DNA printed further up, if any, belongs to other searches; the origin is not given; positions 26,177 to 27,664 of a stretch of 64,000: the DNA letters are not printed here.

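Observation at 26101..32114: Sigma-54/PrpR-type controlled pair: ACAD-fold protein with no catalytic glutamate plus a class III CoA-transferase (candidate desulfinase-type or other non-redox acyl-CoA chemistry)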

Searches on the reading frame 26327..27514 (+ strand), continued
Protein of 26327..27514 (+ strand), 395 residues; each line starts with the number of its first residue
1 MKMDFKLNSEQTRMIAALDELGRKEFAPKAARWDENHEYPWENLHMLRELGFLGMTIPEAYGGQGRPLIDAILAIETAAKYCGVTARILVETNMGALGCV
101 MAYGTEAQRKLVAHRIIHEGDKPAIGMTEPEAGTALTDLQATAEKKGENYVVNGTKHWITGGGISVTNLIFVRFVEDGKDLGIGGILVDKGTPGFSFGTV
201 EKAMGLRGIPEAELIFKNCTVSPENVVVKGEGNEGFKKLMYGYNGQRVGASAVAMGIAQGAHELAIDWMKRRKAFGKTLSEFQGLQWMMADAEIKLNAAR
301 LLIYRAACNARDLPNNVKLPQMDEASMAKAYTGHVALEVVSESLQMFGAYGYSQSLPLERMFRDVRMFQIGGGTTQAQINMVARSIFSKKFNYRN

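Call 53: search_protein_families(library=ncbifam, proteins=[L011:7774-8937:+, L011:8971-10170:+, L011:10184-10990:+, L011:11224-11787:+, L010:6194-8149:+, L010:8146-9732:+, L019:11283-11771:+, L019:11912-13585:+, L014:5487-6665:+, L014:9097-9900:+], max_evalue=1e-10)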
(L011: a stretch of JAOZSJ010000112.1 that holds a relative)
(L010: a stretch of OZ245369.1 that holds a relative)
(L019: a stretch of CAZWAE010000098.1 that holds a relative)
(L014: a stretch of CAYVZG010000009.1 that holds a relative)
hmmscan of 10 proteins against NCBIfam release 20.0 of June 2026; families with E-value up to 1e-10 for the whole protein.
L011:7774-8937:+ (387 aa): 63 families (the best 25 are shown)
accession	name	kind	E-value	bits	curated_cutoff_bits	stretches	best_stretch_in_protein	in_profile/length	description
NF005816.0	PRK07682.1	equivalog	2.1e-102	342.7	620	1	5-386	4-385/390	aminotransferase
NF041364.1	GntC_guanitoxin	equivalog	1.6e-101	339.8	415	1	39-382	3-355/356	guanitoxin biosynthesis PLP-dependent (S)-gamma-hydroxy-L-arginine cyclodehydratase GntC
NF041091.1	asp_aminotase_Arch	equivalog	1.1e-100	337.2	550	1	10-383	3-374/376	aspartate aminotransferase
NF005817.0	PRK07683.1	equivalog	1.9e-99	333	575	1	7-384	5-381/387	aminotransferase A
NF006229.0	PRK08361.1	equivalog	3.4e-93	312.8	624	1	7-386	10-390/391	aspartate aminotransferase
NF004769.0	PRK06107.1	equivalog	4.4e-86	289.2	617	1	6-386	5-400/402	aspartate transaminase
NF005588.0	PRK07309.1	equivalog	4.3e-85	286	576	1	5-385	5-387/391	pyridoxal phosphate-dependent aminotransferase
NF005855.0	PRK07777.1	equivalog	2.2e-82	277.5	553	1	22-357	17-352/391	pyridoxal phosphate-dependent aminotransferase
NF006230.0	PRK08363.1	equivalog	9.9e-82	274.8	534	1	7-385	4-393/398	alanine aminotransferase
NF004770.0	PRK06108.1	subfamily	9.5e-79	265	422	1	6-386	12-394/396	pyridoxal phosphate-dependent aminotransferase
NF004975.0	PRK06348.1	equivalog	1.1e-77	261.6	549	1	22-380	17-379/384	pyridoxal phosphate-dependent aminotransferase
NF006569.0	PRK09082.1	subfamily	2.8e-77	260.4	420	1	35-374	31-377/386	methionine aminotransferase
NF005744.0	PRK07568.1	subfamily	7.6e-76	255.5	389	1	6-384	2-390/398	pyridoxal phosphate-dependent aminotransferase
NF006756.0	PRK09276.1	subfamily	5.8e-74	249.3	507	1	7-382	4-384/387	LL-diaminopimelate aminotransferase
TIGR03540.1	DapC_direct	equivalog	4.7e-73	246.3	593.25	1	19-381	14-381/383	LL-diaminopimelate aminotransferase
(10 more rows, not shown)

L011:8971-10170:+ (399 aa): 11 families
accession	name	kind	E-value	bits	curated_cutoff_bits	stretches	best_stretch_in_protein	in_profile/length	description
NF006412.0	PRK08659.1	equivalog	4.9e-160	532.8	411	1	30-396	6-373/378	2-oxoacid:acceptor oxidoreductase subunit alpha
NF007206.0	PRK09627.1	equivalog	2.7e-113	378.7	579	1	30-395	4-371/375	2-oxoglutarate synthase subunit alpha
TIGR03710.1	OAFO_sf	subfamily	6.3e-106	355.2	482.75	1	23-394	187-559/561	2-oxoacid:acceptor oxidoreductase subunit alpha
NF005507.0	PRK07119.1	subfamily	6.1e-90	301.6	399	2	30-214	5-189/352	3-methyl-2-oxobutanoate dehydrogenase subunit VorB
NF041170.1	Oxoac_fdxalpha_Archa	equivalog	7.2e-66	222.8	800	1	25-363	231-585/636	2-oxoacid:ferredoxin oxidoreductase subunit alpha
NF040682.1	PorA_Arch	equivalog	3e-25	89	550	1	29-360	3-322/387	pyruvate synthase subunit PorA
NF006232.0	PRK08366.1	equivalog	9.3e-25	87.1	646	1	31-359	9-324/394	2-ketoisovalerate ferredoxin oxidoreductase subunit alpha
NF007201.0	PRK09622.1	equivalog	1.3e-22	80.2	590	1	25-347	6-316/405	2-oxoacid:ferredoxin oxidoreductase subunit alpha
NF045764.1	PhenlGlyoxDHPadG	equivalog_domain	6.7e-22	77.5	700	1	29-191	2-162/398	NADH-dependent phenylglyoxylate dehydrogenase subunit alpha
NF006233.0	PRK08367.1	equivalog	9e-21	74.2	625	1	31-360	6-323/394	pyruvate ferredoxin oxidoreductase subunit alpha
TIGR03336.1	IOR_alpha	equivalog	7.3e-18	64.2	650.9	1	32-228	5-195/595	indolepyruvate ferredoxin oxidoreductase subunit alpha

L011:10184-10990:+ (268 aa): 10 families
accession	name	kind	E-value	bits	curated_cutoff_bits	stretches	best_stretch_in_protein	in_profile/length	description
NF007207.0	PRK09628.1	equivalog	5e-76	255.9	364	1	6-265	6-265/277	2-oxoglutarate ferredoxin oxidoreductase subunit beta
NF008820.0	PRK11866.1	equivalog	3.4e-66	223.6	402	1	15-265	14-264/287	2-oxoacid ferredoxin oxidoreductase subunit beta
TIGR02177.1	PorB_KorB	subfamily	1.6e-64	218.2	261.9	1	17-265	2-259/286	2-oxoacid:acceptor oxidoreductase, beta subunit, pyruvate/2-ketoisovalerate family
NF041171.1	Oxoac_fdxbeta_Archa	equivalog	5.6e-59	199.8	423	1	18-263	5-261/296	2-oxoacid:ferredoxin oxidoreductase subunit beta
NF008821.0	PRK11869.1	equivalog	2.1e-51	174.5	438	1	14-261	12-256/286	2-oxoacid ferredoxin oxidoreductase subunit beta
NF008818.0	PRK11864.1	subfamily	6.4e-20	71.5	405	1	18-203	20-210/300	3-methyl-2-oxobutanoate dehydrogenase subunit beta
NF008819.1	PRK11865.1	equivalog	5.3e-18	65.3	405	1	18-203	20-214/300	pyruvate synthase subunit PorB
TIGR03336.1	IOR_alpha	equivalog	3e-17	62.2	650.9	1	14-201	354-531/595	indolepyruvate ferredoxin oxidoreductase subunit alpha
NF045766.1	PhenlGlyoxDHPadI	equivalog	1.4e-11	43.8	700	1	44-204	185-357/443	NADH-dependent phenylglyoxylate dehydrogenase subunit beta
NF045792.1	OxalOxredbeta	equivalog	2e-11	43.5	590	1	80-203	96-227/311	oxalate oxidoreductase subunit beta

L011:11224-11787:+ (187 aa): 14 families
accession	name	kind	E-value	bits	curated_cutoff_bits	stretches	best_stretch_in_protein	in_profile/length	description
NF006323.0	PRK08537.1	equivalog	1.2e-52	177.9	235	1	1-176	1-178/181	2-oxoacid:ferredoxin oxidoreductase subunit gamma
NF006211.0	PRK08338.1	equivalog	6.6e-25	87.6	239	1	5-174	3-166/170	2-oxoacid:ferredoxin oxidoreductase subunit gamma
TIGR02175.1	PorC_KorC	subfamily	1.4e-23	83.6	81.1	1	4-176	3-175/177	2-oxoacid:acceptor oxidoreductase, gamma subunit, pyruvate/2-ketoisovalerate family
TIGR03710.1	OAFO_sf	subfamily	4.8e-17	61.8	482.75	1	5-181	4-178/561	2-oxoacid:acceptor oxidoreductase subunit alpha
NF045762.1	PhenlGlyoxDHPadE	equivalog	2.1e-16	60.3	300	1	3-178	2-181/187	NADH-dependent phenylglyoxylate dehydrogenase subunit gamma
NF005323.0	PRK06853.1-3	equivalog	6.3e-16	58.9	238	0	3-85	7-88/197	indolepyruvate oxidoreductase subunit beta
NF040683.1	PorC_Meth_Thtga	equivalog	6.4e-16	58.6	270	1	4-178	3-175/177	pyruvate synthase subunit PorC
NF006275.0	PRK08441.1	equivalog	2.3e-15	56.6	216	1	1-175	1-177/185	2-oxoglutarate-acceptor oxidoreductase subunit OorC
NF006321.0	PRK08534.1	equivalog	5.1e-15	55.6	225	1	4-177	3-178/181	pyruvate ferredoxin oxidoreductase subunit gamma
NF005322.0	PRK06853.1-2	equivalog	6.2e-14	52.2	237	0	95-177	114-194/197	indolepyruvate oxidoreductase subunit beta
NF005324.0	PRK06853.1-4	equivalog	2.9e-13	50.1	222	1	1-180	1-193/196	indolepyruvate oxidoreductase subunit beta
NF005325.0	PRK06853.1-5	equivalog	1e-12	48.2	230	0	94-175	111-190/192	indolepyruvate oxidoreductase subunit beta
TIGR03334.1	IOR_beta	equivalog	5e-12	46.2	205.8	0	110-173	125-188/189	indolepyruvate ferredoxin oxidoreductase subunit beta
NF004917.0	PRK06274.1-3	equivalog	2.5e-11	43.9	284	0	97-181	114-198/203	indolepyruvate oxidoreductase subunit beta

L010:6194-8149:+ (651 aa): 5 families
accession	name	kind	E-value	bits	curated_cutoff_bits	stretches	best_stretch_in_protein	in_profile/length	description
NF040756.1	corr_regen_AcsV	exception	1.8e-204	680.7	800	1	5-635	2-632/632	corrinoid activation/regeneration protein AcsV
TIGR04270.1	Rama_corrin_act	subfamily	1.8e-41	142.1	500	2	214-440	1-230/534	methylamine methyltransferase corrinoid protein reductive activase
TIGR01941.1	nqrF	equivalog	9.3e-14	51.1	295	1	11-91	41-123/405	NADH:ubiquinone reductase (Na(+)-transporting) subunit F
NF058606.1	GlBtMonoRdsGbcB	equivalog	1.8e-13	50.1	500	1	3-86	278-360/362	glycine betaine monooxygenase reductase subunit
NF040810.1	BenC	equivalog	2.2e-11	43.5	430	1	14-100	15-103/333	benzoate 1,2-dioxygenase electron transfer component BenC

L010:8146-9732:+ (528 aa): 2 families
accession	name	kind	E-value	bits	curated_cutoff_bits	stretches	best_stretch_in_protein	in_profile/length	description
NF040756.1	corr_regen_AcsV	exception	7.9e-130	434.2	800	1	14-522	127-632/632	corrinoid activation/regeneration protein AcsV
TIGR04270.1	Rama_corrin_act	subfamily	5.6e-26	91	500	1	98-495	2-396/534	methylamine methyltransferase corrinoid protein reductive activase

L019:11283-11771:+ (162 aa): 10 families
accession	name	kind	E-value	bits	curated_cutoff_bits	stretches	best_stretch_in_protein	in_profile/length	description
TIGR02018.2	his_ut_repres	equivalog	2.3e-18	66.4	220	1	15-86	2-73/226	histidine utilization transcriptional repressor HutC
NF052282.1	PLP_TF_PdxR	equivalog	1.7e-17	63.6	320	1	12-79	1-68/448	MocR-like pyridoxine biosynthesis transcription factor PdxR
NF008491.0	PRK11402.1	subfamily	9.6e-17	61.3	269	1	11-86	10-85/243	GntR family transcriptional regulator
TIGR02325.1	C_P_lyase_phnF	equivalog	1.4e-13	50.9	156.8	1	13-83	9-79/238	phosphonate metabolism transcriptional regulator PhnF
NF052286.1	ecto_TF_EhuR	exception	3.7e-13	48.8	480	1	11-83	10-82/458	MocR-like ectoine utilization transcription factor EhuR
NF011575.0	PRK14999.1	equivalog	4.2e-13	49.2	424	1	7-78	7-78/241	histidine utilization repressor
TIGR02404.1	trehalos_R_Bsub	equivalog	6.7e-13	48.8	211.95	1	16-77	4-65/233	trehalose operon repressor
NF047563.1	modulin_PmtR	equivalog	8.2e-13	48.5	200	1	7-77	7-77/125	PSM export ABC transporter transcriptional regulator PmtR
NF052290.2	MocR_like_YczR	exception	4.9e-11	42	487.4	1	9-81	16-88/458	MocR-like transcription factor YczR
NF007001.0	PRK09464.1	equivalog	9.4e-11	41.8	330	0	21-112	19-110/254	pyruvate dehydrogenase complex transcriptional repressor PdhR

L019:11912-13585:+ (557 aa): 22 families
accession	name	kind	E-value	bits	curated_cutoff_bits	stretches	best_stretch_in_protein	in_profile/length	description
NF006131.0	PRK08275.1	equivalog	2.3e-162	541.3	587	1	7-539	7-544/577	fumarate reductase/succinate dehydrogenase flavoprotein subunit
NF010374.0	PRK13800.1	equivalog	1.5e-127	427.2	1196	1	9-537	12-547/898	fumarate reductase/succinate dehydrogenase flavoprotein subunit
NF005331.0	PRK06854.1-2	equivalog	5.1e-89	299.2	557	1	5-536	4-542/563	adenylyl-sulfate reductase subunit alpha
NF004900.0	PRK06263.1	equivalog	3.5e-45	154.6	718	2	8-237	5-229/546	fumarate reductase (CoM/CoB) subunit TfrA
TIGR01812.1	sdhA_frdA_Gneg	subfamily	4.7e-37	127.7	567.3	2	12-238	1-223/568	succinate dehydrogenase or fumarate reductase, flavoprotein subunit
TIGR02061.1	aprA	equivalog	4.7e-36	124.5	641.75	1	12-253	1-249/616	adenylyl-sulfate reductase subunit alpha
NF004724.0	PRK06069.1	subfamily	6.1e-34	117.1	826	2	295-546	309-563/577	succinate dehydrogenase/fumarate reductase flavoprotein subunit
NF005037.0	PRK06452.1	equivalog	7.7e-29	100.7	862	2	9-239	4-231/566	succinate dehydrogenase flavoprotein subunit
TIGR00551.1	nadB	equivalog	1.4e-27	96.6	452.75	1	10-239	2-222/489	L-aspartate oxidase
TIGR01816.1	sdhA_forward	equivalog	1.9e-26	92.4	727.35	1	289-549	301-568/584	succinate dehydrogenase flavoprotein subunit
TIGR01176.1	fum_red_Fp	equivalog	9.7e-26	90.5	932.7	1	9-239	2-228/580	fumarate reductase (quinol) flavoprotein subunit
NF006686.0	PRK09231.1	equivalog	8e-24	84.1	854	1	8-239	3-230/598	fumarate reductase (quinol) flavoprotein subunit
NF006567.0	PRK09077.1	equivalog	1.4e-23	82.9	629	0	9-239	7-240/537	L-aspartate oxidase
NF005866.0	PRK07803.1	equivalog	2.9e-23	81.9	819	0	322-553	368-603/631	fumarate reductase/succinate dehydrogenase flavoprotein subunit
NF005867.0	PRK07804.1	equivalog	8.7e-23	80.3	639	1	10-537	18-534/548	L-aspartate oxidase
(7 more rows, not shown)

L014:5487-6665:+ (392 aa): 3 families
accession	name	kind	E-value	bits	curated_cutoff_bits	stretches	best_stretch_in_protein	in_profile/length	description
NF001913.0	PRK00696.1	equivalog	1.4e-103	347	370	1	1-379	1-384/388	ADP-forming succinate--CoA ligase subunit beta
TIGR01016.1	sucCoAbeta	subfamily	2e-101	339.8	375.55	1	1-377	1-382/386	succinate-CoA ligase subunit beta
NF010647.0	PRK14046.1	equivalog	2.1e-73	247.6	604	1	1-374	1-379/392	malate--CoA ligase subunit beta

L014:9097-9900:+ (267 aa): 3 families
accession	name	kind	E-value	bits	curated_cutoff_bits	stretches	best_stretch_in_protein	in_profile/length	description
TIGR00067.1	glut_race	equivalog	5.2e-57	193.1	146.65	1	9-256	1-249/251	glutamate racemase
NF002035.0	PRK00865.1-3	equivalog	2.4e-47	161.8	328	1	7-251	4-248/267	glutamate racemase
NF002034.1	PRK00865.1-1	equivalog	3.8e-29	101.7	408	1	11-220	3-215/260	glutamate racemase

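Call 57: search_protein_families(library=pfam, alignment_id=A2, max_evalue=0.00001)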
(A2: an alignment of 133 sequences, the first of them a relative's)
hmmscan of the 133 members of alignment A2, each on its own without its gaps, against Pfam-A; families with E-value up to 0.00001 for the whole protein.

A. member 1, L002:6246-7349:- (368 aa): 1 family
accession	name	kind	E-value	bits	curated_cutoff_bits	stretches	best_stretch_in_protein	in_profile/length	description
PF03547.23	Mem_trans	-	1.9e-13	50.2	25.7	1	223-362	197-341/343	Membrane transport protein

B. families by the number of members that match (of 133 scanned): 144 families (the first 25 are shown)
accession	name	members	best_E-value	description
PF01960.23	ArgJ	5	3.5e-148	ArgJ family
PF00384.28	Molybdopterin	5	6.9e-52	Molybdopterin oxidoreductase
PF03547.23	Mem_trans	5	4.3e-14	Membrane transport protein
PF02653.21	BPD_transp_2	4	3.6e-37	Branched-chain amino acid transport system / permease component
PF01558.24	POR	4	3.6e-36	Pyruvate ferredoxin/flavodoxin oxidoreductase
PF00005.33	ABC_tran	4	2.2e-33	ABC transporter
PF13304.12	AAA_21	4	1.9e-10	AAA domain, putative AbiEii toxin, Type IV TA system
PF00890.30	FAD_binding_2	3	4.8e-74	FAD binding domain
PF01855.24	POR_N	3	1.6e-70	Pyruvate flavodoxin/ferredoxin oxidoreductase, thiamine diP-bdg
PF07690.21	MFS_1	3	5.2e-46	Major Facilitator Superfamily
PF00582.32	Usp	3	1.1e-28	Universal stress protein family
PF01568.27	Molydop_binding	3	7.5e-28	Molydopterin dinucleotide binding domain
PF00392.27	GntR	3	1e-21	Bacterial regulatory proteins, gntR family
PF17147.9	PFOR_II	3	1.7e-21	Pyruvate:ferredoxin oxidoreductase core domain II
PF00849.27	PseudoU_synth_2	3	9.3e-18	RNA pseudouridylate synthase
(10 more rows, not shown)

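Call 58: search_protein_families(library=ncbifam, proteins=[L006:12657-14774:+, L003:13895-15868:+, L025:5757-7964:+, L014:14418-16742:-, L009:1330-3714:+, L016:5161-7746:+, L003:12668-13759:+, L020:12744-14354:-], max_evalue=1e-20)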
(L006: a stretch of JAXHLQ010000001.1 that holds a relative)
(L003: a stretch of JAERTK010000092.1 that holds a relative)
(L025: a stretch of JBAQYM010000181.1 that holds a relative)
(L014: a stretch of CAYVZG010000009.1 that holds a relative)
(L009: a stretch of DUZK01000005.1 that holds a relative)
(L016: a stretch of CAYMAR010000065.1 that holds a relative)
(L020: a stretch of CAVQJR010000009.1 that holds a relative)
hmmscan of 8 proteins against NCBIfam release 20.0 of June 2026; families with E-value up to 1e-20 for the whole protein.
L006:12657-14774:+ (706 aa): 19 families
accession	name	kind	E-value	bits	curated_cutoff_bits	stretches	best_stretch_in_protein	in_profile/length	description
NF012032.0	PRK15488.1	equivalog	1.5e-90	304.3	694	1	6-523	46-542/759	thiosulfate reductase PhsA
TIGR01591.1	Fdh-alpha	equivalog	2.9e-85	286.7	666.25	2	8-322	3-316/672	formate dehydrogenase subunit alpha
NF047855.1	AssmNtatRedNasC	equivalog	6.7e-68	229.6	1100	2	4-318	21-337/708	assimilatory nitrate reductase catalytic subunit NasC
TIGR03479.1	DMSO_red_II_alp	subfamily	7.9e-60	202.9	984.75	1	16-242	79-305/913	molybdopterin-dependent oxidoreductase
TIGR02166.1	dmsA_ynfE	subfamily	1.8e-56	191.7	777.7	1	8-323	50-397/794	DMSO/selenate family reductase complex A subunit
TIGR00509.1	bisC_fam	subfamily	6e-46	157.1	1017.55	1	176-660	190-686/772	molybdopterin guanine dinucleotide-containing S/N-oxide reductase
NF011566.1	PRK14990.1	exception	3.9e-36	124.4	1600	1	45-324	104-418/814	dimethylsulfoxide reductase subunit A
NF041884.1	selenate_YnfF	exception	4.2e-36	124.2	1650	1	10-324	53-398/798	selenate/tellurate reductase subunit YnfF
NF041885.1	selenate_YnfE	exception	6e-34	117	1675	0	182-323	243-404/805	selenate/tellurate reductase subunit YnfE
NF011682.0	PRK15102.1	equivalog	1.8e-32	112.4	909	1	188-659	255-741/829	trimethylamine-N-oxide reductase TorA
TIGR01706.1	NAPA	equivalog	1e-31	110.1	930.55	0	3-244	42-291/830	periplasmic nitrate reductase subunit alpha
TIGR02164.1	torA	equivalog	3.7e-31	108.1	1465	1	189-658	252-736/824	trimethylamine-N-oxide reductase TorA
NF010055.0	PRK13532.1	equivalog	9.1e-30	103.6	904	0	4-244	43-291/830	nitrate reductase catalytic subunit NapA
TIGR01553.1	formate-DH-alph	equivalog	4.1e-29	101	814.2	0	164-244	224-304/1009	formate dehydrogenase-N subunit alpha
NF041783.2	mnquin_red_QrcB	equivalog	8.1e-29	100.3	440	1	4-322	53-364/695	menaquinone reductase molybdopterin-binding-like subunit QrcB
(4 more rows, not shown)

L003:13895-15868:+ (658 aa): 1 family
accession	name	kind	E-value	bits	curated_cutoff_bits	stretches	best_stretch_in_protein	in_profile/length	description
TIGR02123.1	TRAP_fused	subfamily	4.4e-110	369.2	320.65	1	26-649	7-610/615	TRAP transporter fused permease subunit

L025:5757-7964:+ (736 aa): 4 families
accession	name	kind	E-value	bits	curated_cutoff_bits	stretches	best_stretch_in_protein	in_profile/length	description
NF045493.1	HydDutCoALig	equivalog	1.1e-128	430.8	1300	1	36-734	6-697/698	4-hydroxybutyrate--CoA ligase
NF045494.1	AcCoALig_Archglob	equivalog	1.7e-123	413.3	1200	2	29-427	214-606/665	acetate--CoA ligase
NF045492.1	HydPropCoALig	equivalog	1.6e-117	393.7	1300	2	32-413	247-626/700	3-hydroxypropionate--CoA ligase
TIGR02717.1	AcCoA-syn-alpha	equivalog_domain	6.6e-103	344.8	567.15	1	33-487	1-446/447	acetate--CoA ligase alpha subunit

L014:14418-16742:- (775 aa): 13 families
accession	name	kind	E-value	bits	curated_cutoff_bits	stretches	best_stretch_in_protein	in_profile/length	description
TIGR01136.1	cysKM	subfamily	1.3e-113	379.3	344.15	1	11-299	3-299/299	cysteine synthase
TIGR01138.1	cysM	equivalog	6.4e-110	367.3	394.2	1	9-299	2-290/290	cysteine synthase B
NF008735.0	PRK11761.1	equivalog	4.7e-102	341.2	413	1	6-300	3-295/296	cysteine synthase CysM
TIGR01139.1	cysK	equivalog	2e-101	339.2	350.95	1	11-299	3-298/298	cysteine synthase A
TIGR00435.1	cysS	equivalog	5.6e-92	309.2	340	1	307-762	1-458/466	cysteine--tRNA ligase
TIGR01137.1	cysta_beta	equivalog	2.8e-87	293.3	510.25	1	7-297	3-309/457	cystathionine beta-synthase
NF007989.0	PRK10717.1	equivalog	6.8e-87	291.6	387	1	4-299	3-318/334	cysteine synthase A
NF011108.0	PRK14536.1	equivalog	3.6e-73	247.1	780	1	306-764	2-484/490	cysteine--tRNA ligase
NF053679.1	CysteaSynCapA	equivalog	3e-69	233.3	600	1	3-296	4-317/329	cysteate synthase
TIGR03945.1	PLP_SbnA_fam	equivalog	2.4e-67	227.2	349.95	1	11-296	3-297/304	2,3-diaminopropionate biosynthesis protein SbnA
TIGR03447.1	mycothiol_MshC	equivalog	9.2e-46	156.5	485.1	1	302-634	13-348/411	cysteine--1-D-myo-inosityl 2-amino-2-deoxy-alpha-D-glucopyranoside ligase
NF011107.0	PRK14534.1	equivalog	1.1e-42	146.7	744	1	307-763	3-474/481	cysteine--tRNA ligase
NF005292.0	PRK06815.1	equivalog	5.2e-22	78.3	371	0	8-208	14-205/320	threonine/serine dehydratase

L009:1330-3714:+ (795 aa): 9 families
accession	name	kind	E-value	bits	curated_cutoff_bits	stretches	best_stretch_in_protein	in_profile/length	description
TIGR01774.1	PFL2-3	subfamily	1.1e-213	711.9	678.2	1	1-793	2-784/786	formate C-acetyltransferase/glycerol dehydratase family glycyl radical enzyme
NF048011.1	SfplDhtHpsGDes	equivalog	6e-199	663.2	1000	1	4-793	25-819/821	(2S)-3-sulfopropanediol dehydratase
NF043068.1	glycl_HYPD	equivalog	1.5e-192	641.7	1100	1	3-793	2-782/784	trans-4-hydroxy-L-proline dehydratase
TIGR04394.1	choline_CutC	equivalog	4.4e-190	634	1050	1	2-791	2-784/789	choline trimethylamine-lyase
NF007437.0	PRK09983.1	equivalog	6.4e-170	566.9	1109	1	1-793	1-763/765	formate C-acetyltransferase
NF048009.1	SfplDhtHpfGKleb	equivalog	3.8e-163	544.6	1000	1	3-793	26-822/824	(2S)-3-sulfopropanediol dehydratase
NF033718.1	indole_decarb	equivalog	8.7e-122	408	1100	2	101-593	155-644/868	indoleacetate decarboxylase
NF033715.1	glycyl_HPDL_Lrg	equivalog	2.1e-102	343.5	1150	2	168-593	228-678/901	4-hydroxyphenylacetate decarboxylase large subunit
TIGR01255.1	pyr_form_ly_1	equivalog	1.9e-41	142.4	994.2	1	258-791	231-739/744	formate C-acetyltransferase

L016:5161-7746:+ (862 aa): 0 families

L003:12668-13759:+ (364 aa): 0 families

L020:12744-14354:- (537 aa): 17 families
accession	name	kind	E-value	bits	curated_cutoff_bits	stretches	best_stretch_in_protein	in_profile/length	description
TIGR01591.1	Fdh-alpha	equivalog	6.1e-176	586.4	666.25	1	2-532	135-671/672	formate dehydrogenase subunit alpha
NF047855.1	AssmNtatRedNasC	equivalog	7.2e-118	394.8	1100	1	12-534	170-707/708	assimilatory nitrate reductase catalytic subunit NasC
NF041323.1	Nitr_red_NasA_Halo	equivalog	6.3e-76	256.3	1000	1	7-534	137-673/673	assimilatory nitrate reductase NasA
NF010055.0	PRK13532.1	equivalog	2.2e-64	218.1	904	2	407-536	699-830/830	nitrate reductase catalytic subunit NapA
TIGR01706.1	NAPA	equivalog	8.5e-62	209.6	930.55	2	406-536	698-830/830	periplasmic nitrate reductase subunit alpha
TIGR01553.1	formate-DH-alph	equivalog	4.6e-57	193.5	814.2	1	112-217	363-472/1009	formate dehydrogenase-N subunit alpha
TIGR01701.1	Fdhalpha-like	subfamily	2.6e-55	187.9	582.15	1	2-534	178-742/744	FdhF/YdeP family oxidoreductase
NF041513.1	formate_DH_Act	exception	1.5e-48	165.4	1400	0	2-112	192-301/1067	formate dehydrogenase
TIGR00509.1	bisC_fam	subfamily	6e-34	117.4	1017.55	1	42-353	195-520/772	molybdopterin guanine dinucleotide-containing S/N-oxide reductase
NF012032.0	PRK15488.1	equivalog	9.4e-33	113.2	694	1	20-350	194-534/759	thiosulfate reductase PhsA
TIGR02693.1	arsenite_ox_L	equivalog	2.9e-31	108.3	359.05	0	52-345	267-575/806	arsenate reductase (azurin) large subunit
TIGR03479.1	DMSO_red_II_alp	subfamily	1.1e-30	106.5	984.75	0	111-347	391-647/913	molybdopterin-dependent oxidoreductase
TIGR02166.1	dmsA_ynfE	subfamily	1e-27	96.6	777.7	0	118-343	331-557/794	DMSO/selenate family reductase complex A subunit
NF005895.0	PRK07860.1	equivalog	9.8e-25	86.7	802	1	195-365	510-680/811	NADH-quinone oxidoreductase subunit G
NF011682.0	PRK15102.1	equivalog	2.1e-22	79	909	0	53-351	259-576/829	trimethylamine-N-oxide reductase TorA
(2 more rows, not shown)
